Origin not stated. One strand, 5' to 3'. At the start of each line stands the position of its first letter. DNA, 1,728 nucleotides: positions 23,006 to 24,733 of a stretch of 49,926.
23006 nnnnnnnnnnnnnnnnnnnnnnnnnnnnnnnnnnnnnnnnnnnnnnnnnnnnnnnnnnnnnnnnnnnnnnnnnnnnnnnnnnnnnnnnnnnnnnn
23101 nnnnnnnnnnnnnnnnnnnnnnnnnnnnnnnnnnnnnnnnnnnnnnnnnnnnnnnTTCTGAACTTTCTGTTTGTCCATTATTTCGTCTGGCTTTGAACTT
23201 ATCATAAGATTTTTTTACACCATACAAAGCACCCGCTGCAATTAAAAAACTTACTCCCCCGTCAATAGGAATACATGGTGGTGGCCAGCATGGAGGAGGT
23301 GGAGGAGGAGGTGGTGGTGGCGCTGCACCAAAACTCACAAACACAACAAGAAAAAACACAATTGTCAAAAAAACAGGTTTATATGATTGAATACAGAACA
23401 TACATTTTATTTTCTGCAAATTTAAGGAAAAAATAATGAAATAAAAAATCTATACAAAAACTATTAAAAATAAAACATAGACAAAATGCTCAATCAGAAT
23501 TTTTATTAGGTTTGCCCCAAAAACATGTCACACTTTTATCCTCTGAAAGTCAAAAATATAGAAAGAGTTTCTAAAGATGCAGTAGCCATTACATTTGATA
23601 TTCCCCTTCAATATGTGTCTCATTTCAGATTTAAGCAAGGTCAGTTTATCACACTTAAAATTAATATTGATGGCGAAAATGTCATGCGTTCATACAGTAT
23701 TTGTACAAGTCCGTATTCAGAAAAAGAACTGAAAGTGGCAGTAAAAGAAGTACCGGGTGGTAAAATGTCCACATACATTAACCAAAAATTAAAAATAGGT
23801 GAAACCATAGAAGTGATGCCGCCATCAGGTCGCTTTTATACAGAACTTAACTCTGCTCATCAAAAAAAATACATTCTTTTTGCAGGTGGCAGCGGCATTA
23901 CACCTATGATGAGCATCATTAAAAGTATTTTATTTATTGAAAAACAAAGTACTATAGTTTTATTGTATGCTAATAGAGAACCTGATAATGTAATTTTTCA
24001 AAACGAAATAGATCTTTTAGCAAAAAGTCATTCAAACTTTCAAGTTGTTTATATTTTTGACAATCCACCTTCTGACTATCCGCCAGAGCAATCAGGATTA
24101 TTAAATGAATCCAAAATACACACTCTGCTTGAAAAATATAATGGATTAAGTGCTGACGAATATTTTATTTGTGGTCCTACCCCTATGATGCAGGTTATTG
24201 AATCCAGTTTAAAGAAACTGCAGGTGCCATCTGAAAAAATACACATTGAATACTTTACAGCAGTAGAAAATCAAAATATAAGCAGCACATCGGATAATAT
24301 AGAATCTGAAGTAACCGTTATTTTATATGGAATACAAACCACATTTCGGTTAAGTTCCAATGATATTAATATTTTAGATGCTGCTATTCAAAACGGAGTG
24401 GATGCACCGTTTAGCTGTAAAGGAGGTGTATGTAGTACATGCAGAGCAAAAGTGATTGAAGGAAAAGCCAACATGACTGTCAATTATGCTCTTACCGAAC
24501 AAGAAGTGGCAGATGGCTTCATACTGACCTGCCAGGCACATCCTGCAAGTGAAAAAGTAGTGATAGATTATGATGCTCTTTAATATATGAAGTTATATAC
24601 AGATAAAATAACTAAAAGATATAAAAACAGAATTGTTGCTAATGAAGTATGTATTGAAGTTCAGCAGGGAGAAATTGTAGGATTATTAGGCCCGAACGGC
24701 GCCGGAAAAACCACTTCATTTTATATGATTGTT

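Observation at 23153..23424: Tiny poly-proline ORF with a P-I-D / TM / basic C-terminal sorting signal heads and overlaps the xrtF gene: candidate dedicated exosortase F substrate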

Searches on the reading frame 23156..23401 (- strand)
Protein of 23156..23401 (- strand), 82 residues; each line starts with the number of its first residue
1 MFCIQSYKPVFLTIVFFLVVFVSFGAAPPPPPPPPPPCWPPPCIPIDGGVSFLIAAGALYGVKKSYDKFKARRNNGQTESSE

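Call 3: search_protein_families(library=ncbifam, proteins=[window:23156-23401:-], max_evalue=10)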
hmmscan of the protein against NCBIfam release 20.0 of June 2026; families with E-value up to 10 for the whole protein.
seq(82 aa): 1 family
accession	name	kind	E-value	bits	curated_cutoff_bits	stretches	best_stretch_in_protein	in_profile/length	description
NF046080.1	PID_CTERM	domain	3.7e-12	45.8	26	1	45-68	2-25/25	PID-CTERM protein-sorting domain-containing protein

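Call 4: search_protein_families(library=pfam, proteins=[window:23156-23401:-], max_evalue=10)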
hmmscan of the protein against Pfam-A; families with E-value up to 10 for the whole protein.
seq(82 aa): 0 families

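Call 9: find_homologous_proteins(query=window:23156-23401:-, max_evalue=1)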
Query seq(82 aa) (82 aa): 137 proteins with E <= 1 among 138 candidates; the best 120 are listed.
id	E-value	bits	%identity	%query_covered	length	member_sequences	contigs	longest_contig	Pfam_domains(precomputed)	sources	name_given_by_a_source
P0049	3.2e-49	182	100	100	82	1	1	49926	PF28310.1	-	-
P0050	4.3e-31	124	78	88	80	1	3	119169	PF28310.1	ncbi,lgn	ncbi:MAG: hypothetical protein Fur0023_02600 [Bacteroidia bacterium]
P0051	1.0e-30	123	74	93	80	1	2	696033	PF28310.1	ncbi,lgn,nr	ncbi:MAG: hypothetical protein KatS3mg027_0091 [Bacteroidia bacterium]|nr:MAG: hypothetical protein 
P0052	4.1e-30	121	73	91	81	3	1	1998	PF28310.1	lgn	-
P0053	8.5e-30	120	75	87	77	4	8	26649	PF28310.1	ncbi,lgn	ncbi:MAG: hypothetical protein OHK0036_10670 [Bacteroidia bacterium]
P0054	1.3e-29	120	76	85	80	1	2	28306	PF28310.1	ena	-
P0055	2.3e-29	119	73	91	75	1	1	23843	PF28310.1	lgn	-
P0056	5.1e-29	118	78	78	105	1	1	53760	PF28310.1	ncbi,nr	ncbi:MAG: hypothetical protein KatS3mg028_0558 [Bacteroidia bacterium]|nr:MAG: hypothetical protein 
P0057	7.0e-29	117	67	91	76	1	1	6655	PF28310.1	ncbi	-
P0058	3.0e-28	115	71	76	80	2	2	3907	PF28310.1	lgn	-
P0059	5.4e-28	114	69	91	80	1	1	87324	PF28310.1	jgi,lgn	-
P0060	8.0e-28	114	68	91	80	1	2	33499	PF28310.1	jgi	-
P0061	9.6e-28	114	67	93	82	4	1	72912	PF28310.1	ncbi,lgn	-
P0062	1.4e-27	113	66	94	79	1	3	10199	PF28310.1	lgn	-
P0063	2.1e-27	113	69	90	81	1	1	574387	PF28310.1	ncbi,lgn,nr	ncbi:MAG TPA: hypothetical protein PK995_01150 [Bacteroidia bacterium]|nr:hypothetical protein [Bact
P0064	1.1e-25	107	65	91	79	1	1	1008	PF28310.1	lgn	-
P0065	2.0e-25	106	61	91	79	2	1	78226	PF28310.1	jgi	jgi:hypothetical protein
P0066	3.5e-25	105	53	90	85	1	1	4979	PF28310.1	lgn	-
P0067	2.6e-24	103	57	83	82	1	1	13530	PF28310.1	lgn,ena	-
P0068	9.6e-24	101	78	50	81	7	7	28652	PF28310.1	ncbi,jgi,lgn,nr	ncbi:MAG: hypothetical protein N3F62_04315 [Bacteroidia bacterium]|jgi:hypothetical protein|nr:hypot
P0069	2.1e-23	100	61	91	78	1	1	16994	PF28310.1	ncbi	-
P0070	2.6e-23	99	78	49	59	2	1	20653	PF28310.1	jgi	-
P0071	6.2e-23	98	54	90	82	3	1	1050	PF28310.1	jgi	jgi:hypothetical protein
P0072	1.6e-22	97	58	83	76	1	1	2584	PF28310.1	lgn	-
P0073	8.8e-22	95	53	94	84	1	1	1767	PF28310.1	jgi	jgi:hypothetical protein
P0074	1.2e-21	94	58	94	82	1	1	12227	PF28310.1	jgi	-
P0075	1.7e-19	87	67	44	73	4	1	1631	PF28310.1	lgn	-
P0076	3.9e-19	86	61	54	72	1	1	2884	PF28310.1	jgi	jgi:hypothetical protein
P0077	4.1e-19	86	64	70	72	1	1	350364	PF28310.1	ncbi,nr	ncbi:MAG: hypothetical protein JST26_06220 [Bacteroidetes bacterium]|nr:hypothetical protein [Bacter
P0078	4.4e-19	86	65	77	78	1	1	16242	PF28310.1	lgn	-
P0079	5.5e-19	86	63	66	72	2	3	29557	PF28310.1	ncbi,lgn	-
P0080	5.7e-19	86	66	43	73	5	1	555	PF28310.1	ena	-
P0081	1.9e-18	84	66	62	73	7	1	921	PF28310.1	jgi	-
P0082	2.5e-18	84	66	72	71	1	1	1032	PF28310.1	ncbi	-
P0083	4.9e-18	83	64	57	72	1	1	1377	PF28310.1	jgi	jgi:hypothetical protein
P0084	8.0e-18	82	53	82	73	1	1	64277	PF28310.1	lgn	-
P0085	9.1e-18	82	49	88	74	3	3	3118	PF28310.1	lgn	-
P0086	1.7e-17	81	56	78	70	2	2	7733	PF28310.1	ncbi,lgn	ncbi:MAG: PID-CTERM protein-sorting domain-containing protein [Bacteroidia bacterium]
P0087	1.8e-17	81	55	73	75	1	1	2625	PF28310.1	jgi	-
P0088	3.8e-17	80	67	72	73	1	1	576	PF28310.1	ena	-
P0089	4.4e-17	80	62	71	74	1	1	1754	PF28310.1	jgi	jgi:hypothetical protein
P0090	4.7e-17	79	57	71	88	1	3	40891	PF28310.1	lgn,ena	-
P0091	8.0e-17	79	61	73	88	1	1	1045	PF28310.1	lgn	-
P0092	1.0e-16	78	60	80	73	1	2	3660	PF28310.1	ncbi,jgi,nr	ncbi:MAG: hypothetical protein K0S12_2507 [Bacteroidetes bacterium]|jgi:hypothetical protein|nr:hypo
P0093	1.2e-16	78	56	74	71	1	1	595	PF28310.1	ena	-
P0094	1.4e-16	78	57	73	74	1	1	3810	PF28310.1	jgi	jgi:hypothetical protein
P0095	2.3e-16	77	62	66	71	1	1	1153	PF28310.1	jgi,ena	jgi:hypothetical protein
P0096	2.5e-16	77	-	-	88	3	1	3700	PF28310.1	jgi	jgi:hypothetical protein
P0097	2.9e-16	77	62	66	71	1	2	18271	PF28310.1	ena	-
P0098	5.6e-16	76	76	35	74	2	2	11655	PF28310.1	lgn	-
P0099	5.9e-16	76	61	46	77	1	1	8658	PF28310.1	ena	-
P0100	6.5e-16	76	77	37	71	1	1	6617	PF28310.1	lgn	-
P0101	1.9e-15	74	65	38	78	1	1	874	PF28310.1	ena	-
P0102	2.4e-15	74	70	61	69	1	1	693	PF28310.1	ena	-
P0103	3.4e-15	74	49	82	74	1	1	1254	PF28310.1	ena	-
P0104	3.9e-15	73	49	78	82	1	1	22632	PF28310.1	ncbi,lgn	-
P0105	6.0e-15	73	53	41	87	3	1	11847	PF28310.1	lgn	-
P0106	9.8e-15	72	68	54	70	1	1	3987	PF28310.1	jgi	jgi:hypothetical protein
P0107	1.1e-14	72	77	37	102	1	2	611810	PF28310.1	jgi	-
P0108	1.6e-14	71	65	32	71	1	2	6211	PF28310.1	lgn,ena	-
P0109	2.4e-14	71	66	39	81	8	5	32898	PF28310.1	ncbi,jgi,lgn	ncbi:MAG: hypothetical protein ACI9N1_002887 [Flavobacteriales bacterium]|jgi:hypothetical protein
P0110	3.5e-14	70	62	41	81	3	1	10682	PF28310.1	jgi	jgi:hypothetical protein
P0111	6.3e-14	69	65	38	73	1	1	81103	PF28310.1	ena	-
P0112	6.7e-14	69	62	41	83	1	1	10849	PF28310.1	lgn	-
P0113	9.9e-14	69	63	43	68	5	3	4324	PF28310.1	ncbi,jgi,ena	jgi:hypothetical protein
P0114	1.4e-13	68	60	43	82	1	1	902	PF28310.1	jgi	jgi:hypothetical protein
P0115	1.5e-13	68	59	71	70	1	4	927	PF28310.1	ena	-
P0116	2.4e-13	68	46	78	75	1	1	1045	PF28310.1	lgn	-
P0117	2.5e-13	68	53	76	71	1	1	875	PF28310.1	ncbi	-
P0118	3.0e-13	67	45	82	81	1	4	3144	PF28310.1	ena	-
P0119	3.4e-13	67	65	41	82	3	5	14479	PF28310.1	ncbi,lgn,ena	-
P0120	3.5e-13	67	60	43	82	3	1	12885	PF28310.1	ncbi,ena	-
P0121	4.5e-13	67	62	41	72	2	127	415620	PF28310.1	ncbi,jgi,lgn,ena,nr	ncbi:MAG: hypothetical protein R2810_04445 [Flavobacteriales bacterium]|nr:hypothetical protein [Fla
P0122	5.6e-13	66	53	78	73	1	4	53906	PF28310.1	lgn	-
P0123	6.2e-13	66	63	50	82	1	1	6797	PF28310.1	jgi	jgi:hypothetical protein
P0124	7.7e-13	66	68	41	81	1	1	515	PF28310.1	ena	-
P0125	9.5e-13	66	67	37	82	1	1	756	PF28310.1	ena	-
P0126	9.8e-13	66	52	70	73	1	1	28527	PF28310.1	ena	-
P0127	1.0e-12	66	50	83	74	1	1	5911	PF28310.1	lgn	-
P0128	1.2e-12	65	60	49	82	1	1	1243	PF28310.1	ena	-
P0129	1.2e-12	65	65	38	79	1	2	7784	PF28310.1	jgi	jgi:hypothetical protein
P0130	2.9e-12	64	60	57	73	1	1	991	PF28310.1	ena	-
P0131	2.9e-12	64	52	76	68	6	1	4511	PF28310.1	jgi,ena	jgi:hypothetical protein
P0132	3.1e-12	64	62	41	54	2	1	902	PF28310.1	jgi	-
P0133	4.4e-12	64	70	33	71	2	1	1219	PF28310.1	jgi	-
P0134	5.5e-12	63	50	78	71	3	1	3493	PF28310.1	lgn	-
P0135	6.5e-12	63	46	85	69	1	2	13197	PF28310.1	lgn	-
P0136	9.1e-12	63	51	50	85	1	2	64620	PF28310.1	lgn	-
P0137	1.3e-11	62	56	39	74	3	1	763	PF28310.1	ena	-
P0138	1.4e-11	62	53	41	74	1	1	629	PF28310.1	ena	-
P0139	1.5e-11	62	56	50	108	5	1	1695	PF28310.1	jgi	jgi:hypothetical protein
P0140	1.8e-11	62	44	87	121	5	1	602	PF28310.1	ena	-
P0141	2.4e-11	61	60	43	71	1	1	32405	PF28310.1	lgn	-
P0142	2.9e-11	61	52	78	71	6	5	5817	PF28310.1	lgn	-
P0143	2.9e-11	61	66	43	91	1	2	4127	PF28310.1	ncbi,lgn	-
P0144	3.3e-11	61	77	32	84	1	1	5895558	PF28310.1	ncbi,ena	-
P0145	3.4e-11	61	-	-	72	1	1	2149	PF28310.1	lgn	-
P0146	3.7e-11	61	57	43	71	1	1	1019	PF28310.1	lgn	-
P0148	3.9e-11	61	59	48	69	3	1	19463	PF28310.1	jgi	-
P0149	4.2e-11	60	61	38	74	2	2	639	PF28310.1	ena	-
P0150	4.2e-11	60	44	91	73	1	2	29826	PF28310.1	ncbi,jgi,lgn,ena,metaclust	jgi:hypothetical protein|metaclust:\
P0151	4.4e-11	60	65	38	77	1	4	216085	PF28310.1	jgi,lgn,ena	jgi:hypothetical protein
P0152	4.6e-11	60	57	43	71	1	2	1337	PF28310.1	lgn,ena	-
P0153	5.0e-11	60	60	43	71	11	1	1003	PF28310.1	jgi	-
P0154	6.1e-11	60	69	32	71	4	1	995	PF28310.1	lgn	-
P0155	6.6e-11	60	57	45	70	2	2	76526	PF28310.1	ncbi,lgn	-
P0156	7.1e-11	60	63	43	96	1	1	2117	PF28310.1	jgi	jgi:hypothetical protein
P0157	7.2e-11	60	-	-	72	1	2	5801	PF28310.1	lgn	-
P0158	8.4e-11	59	54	48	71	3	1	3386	PF28310.1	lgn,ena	-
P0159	8.5e-11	59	63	39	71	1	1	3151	PF28310.1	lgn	-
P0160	9.1e-11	59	76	40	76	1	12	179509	PF28310.1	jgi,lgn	jgi:hypothetical protein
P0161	1.7e-10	58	79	29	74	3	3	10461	PF28310.1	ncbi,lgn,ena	-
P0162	1.7e-10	58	71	29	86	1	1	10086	PF28310.1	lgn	-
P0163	1.7e-10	58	58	49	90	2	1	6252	PF28310.1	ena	-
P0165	3.0e-10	58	54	43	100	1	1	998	PF28310.1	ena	-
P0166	3.4e-10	57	59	41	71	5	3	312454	PF28310.1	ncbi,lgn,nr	ncbi:MAG: hypothetical protein H6592_00575 [Flavobacteriales bacterium]|nr:hypothetical protein [Fla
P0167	5.1e-10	57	55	38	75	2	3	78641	PF28310.1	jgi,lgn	-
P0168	5.8e-10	57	47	83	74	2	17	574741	-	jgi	jgi:hypothetical protein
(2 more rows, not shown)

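Call 22: find_encoding_contigs(protein=P0144, flank=5000, max_places=3)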
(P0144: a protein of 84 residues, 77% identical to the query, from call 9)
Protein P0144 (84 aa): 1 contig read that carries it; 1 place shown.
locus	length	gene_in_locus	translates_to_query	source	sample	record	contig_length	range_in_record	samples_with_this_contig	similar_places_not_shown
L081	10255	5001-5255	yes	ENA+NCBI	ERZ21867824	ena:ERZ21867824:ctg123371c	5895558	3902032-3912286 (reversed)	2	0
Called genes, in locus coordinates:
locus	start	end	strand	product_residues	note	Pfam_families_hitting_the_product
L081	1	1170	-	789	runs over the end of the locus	-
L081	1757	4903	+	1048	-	PF13385:Laminin_G_3, PF26628:DUF8202, PF18962:Por_Secre_tail (weak)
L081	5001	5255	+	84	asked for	PF28310:PID_CTERM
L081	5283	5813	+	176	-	PF09721:Exosortase_EpsH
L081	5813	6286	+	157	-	-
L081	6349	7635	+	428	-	PF00464:SHMT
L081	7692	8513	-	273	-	PF05090:HTTM (weak)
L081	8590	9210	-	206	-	PF19136:DUF5819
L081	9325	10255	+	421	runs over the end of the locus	PF09298:FAA_hydrolase_N, PF01557:FAA_hydrolase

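Call 35: search_protein_families(library=ncbifam, proteins=[L081:5283-5813:+, L081:5813-6286:+], max_evalue=0.01)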
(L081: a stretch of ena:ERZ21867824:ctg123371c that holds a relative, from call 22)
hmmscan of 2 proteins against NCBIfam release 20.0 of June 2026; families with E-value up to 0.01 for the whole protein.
L081:5283-5813:+ (176 aa): 16 families
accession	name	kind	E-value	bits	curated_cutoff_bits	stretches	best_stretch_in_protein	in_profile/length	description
NF046081.1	exosort_XrtX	exception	4.3e-61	205.7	170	1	8-174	2-165/168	exosortase X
TIGR04128.1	exoso_Fjoh_1448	exception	5.6e-24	85.3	90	1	8-173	6-174/174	exosortase family protein XrtF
NF046083.1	exosort_XrtY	exception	4.4e-16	59.2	160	1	42-167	49-167/168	exosortase Y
TIGR04178.1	exo_archaeo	signature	5e-16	58.8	23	1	84-167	3-93/97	exosortase/archaeosortase family protein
TIGR04177.1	exosort_XrtH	exception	2.3e-13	50.5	86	1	79-173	63-157/158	exosortase H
TIGR04300.1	exosort_XrtM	exception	4.2e-08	33.8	125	1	84-169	57-145/150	exosortase family protein XrtM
TIGR04175.1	archaeo_artD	exception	7.9e-07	29.2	125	1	84-173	57-144/150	archaeosortase D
TIGR04144.1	archaeo_VPXXXP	exception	2e-06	27.8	150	1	37-173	28-155/156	archaeosortase B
TIGR04124.1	archaeo_artE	exception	1.3e-05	25.3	95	1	27-167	15-147/153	archaeosortase family protein ArtE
TIGR04162.1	exo_VPEID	exception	1.6e-05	24.1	150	1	51-142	179-273/516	exosortase E/protease, VPEID-CTERM system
TIGR04125.1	exosort_PGF_TRM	exception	5.2e-05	22.8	75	1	30-139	95-201/271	archaeosortase A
NF033505.2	paceosortase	exception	6.5e-05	23.1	80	1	47-166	31-143/167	pacearchaeosortase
TIGR03762.1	archaeo_artC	exception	0.0004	20.3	100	1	18-163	113-270/274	archaeosortase C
TIGR03763.1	cyanoexo_CrtA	exception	0.0015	18.1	150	1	30-150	118-238/260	cyanoexosortase A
TIGR03110.1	exosort_Gpos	exception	0.0027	17.6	102.75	1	83-164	89-172/187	exosortase family protein XrtG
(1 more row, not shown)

L081:5813-6286:+ (157 aa): 1 family
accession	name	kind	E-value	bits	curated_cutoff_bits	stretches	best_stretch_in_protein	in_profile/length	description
NF046082.1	assoc_w_XrtX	equivalog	1.7e-20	73.2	75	1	7-153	2-146/147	XrtX-associated membrane protein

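Call 50: find_encoding_contigs(protein=P0121, flank=5000, max_places=2)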
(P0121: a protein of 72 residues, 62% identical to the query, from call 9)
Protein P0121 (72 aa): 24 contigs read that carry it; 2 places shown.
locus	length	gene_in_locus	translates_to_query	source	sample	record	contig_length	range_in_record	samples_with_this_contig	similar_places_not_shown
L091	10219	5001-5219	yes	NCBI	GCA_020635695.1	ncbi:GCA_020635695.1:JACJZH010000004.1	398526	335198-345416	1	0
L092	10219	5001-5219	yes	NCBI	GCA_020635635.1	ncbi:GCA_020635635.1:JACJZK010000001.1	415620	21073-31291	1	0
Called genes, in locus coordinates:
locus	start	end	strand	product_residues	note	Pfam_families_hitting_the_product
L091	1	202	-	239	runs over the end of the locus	PF08889:WbqC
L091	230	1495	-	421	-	PF00005:ABC_tran, PF13304:AAA_21 (faint)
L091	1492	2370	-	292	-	PF01061:ABC2_membrane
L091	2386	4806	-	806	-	PF02706:Wzz, PF13807:GNVR, PF01656:CbiA (weak), PF10609:ParA (weak), PF13614:AAA_31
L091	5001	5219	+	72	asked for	PF28310:PID_CTERM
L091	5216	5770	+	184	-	PF09721:Exosortase_EpsH (weak)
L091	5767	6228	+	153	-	-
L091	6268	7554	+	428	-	PF00464:SHMT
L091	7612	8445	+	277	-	PF00582:Usp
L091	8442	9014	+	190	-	PF04143:Sulf_transp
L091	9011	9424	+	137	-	PF20398:DUF6691, PF04143:Sulf_transp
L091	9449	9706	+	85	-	PF12674:Zn_ribbon_2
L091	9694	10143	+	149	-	PF13279:4HBT_2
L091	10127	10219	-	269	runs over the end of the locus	-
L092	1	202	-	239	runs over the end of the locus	PF08889:WbqC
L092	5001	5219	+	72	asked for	PF28310:PID_CTERM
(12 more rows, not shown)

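Call 51: find_encoding_contigs(protein=P0168, flank=5000, max_places=2)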
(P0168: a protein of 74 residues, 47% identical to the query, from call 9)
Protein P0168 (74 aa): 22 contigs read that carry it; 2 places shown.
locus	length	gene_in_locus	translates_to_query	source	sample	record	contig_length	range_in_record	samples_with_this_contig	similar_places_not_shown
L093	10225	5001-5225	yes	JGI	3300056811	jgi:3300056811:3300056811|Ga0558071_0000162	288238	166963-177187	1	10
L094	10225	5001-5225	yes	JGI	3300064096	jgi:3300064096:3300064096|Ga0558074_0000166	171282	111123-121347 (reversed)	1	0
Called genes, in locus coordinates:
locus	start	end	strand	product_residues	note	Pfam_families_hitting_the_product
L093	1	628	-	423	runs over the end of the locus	PF00005:ABC_tran, PF14524:Wzt_C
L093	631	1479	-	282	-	PF01061:ABC2_membrane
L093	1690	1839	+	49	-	-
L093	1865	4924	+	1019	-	PF18962:Por_Secre_tail (weak)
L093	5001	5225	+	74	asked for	-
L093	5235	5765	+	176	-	PF09721:Exosortase_EpsH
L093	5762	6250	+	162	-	-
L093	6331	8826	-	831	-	PF02706:Wzz (weak), PF01656:CbiA (faint), PF13807:GNVR, PF13614:AAA_31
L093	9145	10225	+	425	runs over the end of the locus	PF00464:SHMT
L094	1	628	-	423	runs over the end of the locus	PF00005:ABC_tran, PF14524:Wzt_C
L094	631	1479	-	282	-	PF01061:ABC2_membrane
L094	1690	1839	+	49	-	-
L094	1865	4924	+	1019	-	PF18962:Por_Secre_tail (weak)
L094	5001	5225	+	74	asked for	-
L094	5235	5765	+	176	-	PF09721:Exosortase_EpsH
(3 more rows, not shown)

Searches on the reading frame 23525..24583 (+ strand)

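Call 21: search_protein_families(library=pfam, proteins=[window:23525-24583:+], max_evalue=0.001)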
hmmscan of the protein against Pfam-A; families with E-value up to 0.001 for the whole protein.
window:23525-24583:+ (352 aa): 4 families
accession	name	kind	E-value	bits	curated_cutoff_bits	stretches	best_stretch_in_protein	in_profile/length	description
PF00970.30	FAD_binding_6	-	4.3e-19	69.1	21.1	1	7-105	2-99/99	Oxidoreductase FAD-binding domain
PF00175.26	NAD_binding_1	-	1.2e-16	61.7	22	1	119-225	2-107/109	Oxidoreductase NAD-binding domain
PF00111.32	Fer2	-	1.3e-14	54.3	21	1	269-340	5-76/77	2Fe-2S iron-sulfur cluster binding domain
PF08030.17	NAD_binding_6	-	6.2e-05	23.5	22.2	1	117-174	5-70/156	Ferric reductase NAD binding domain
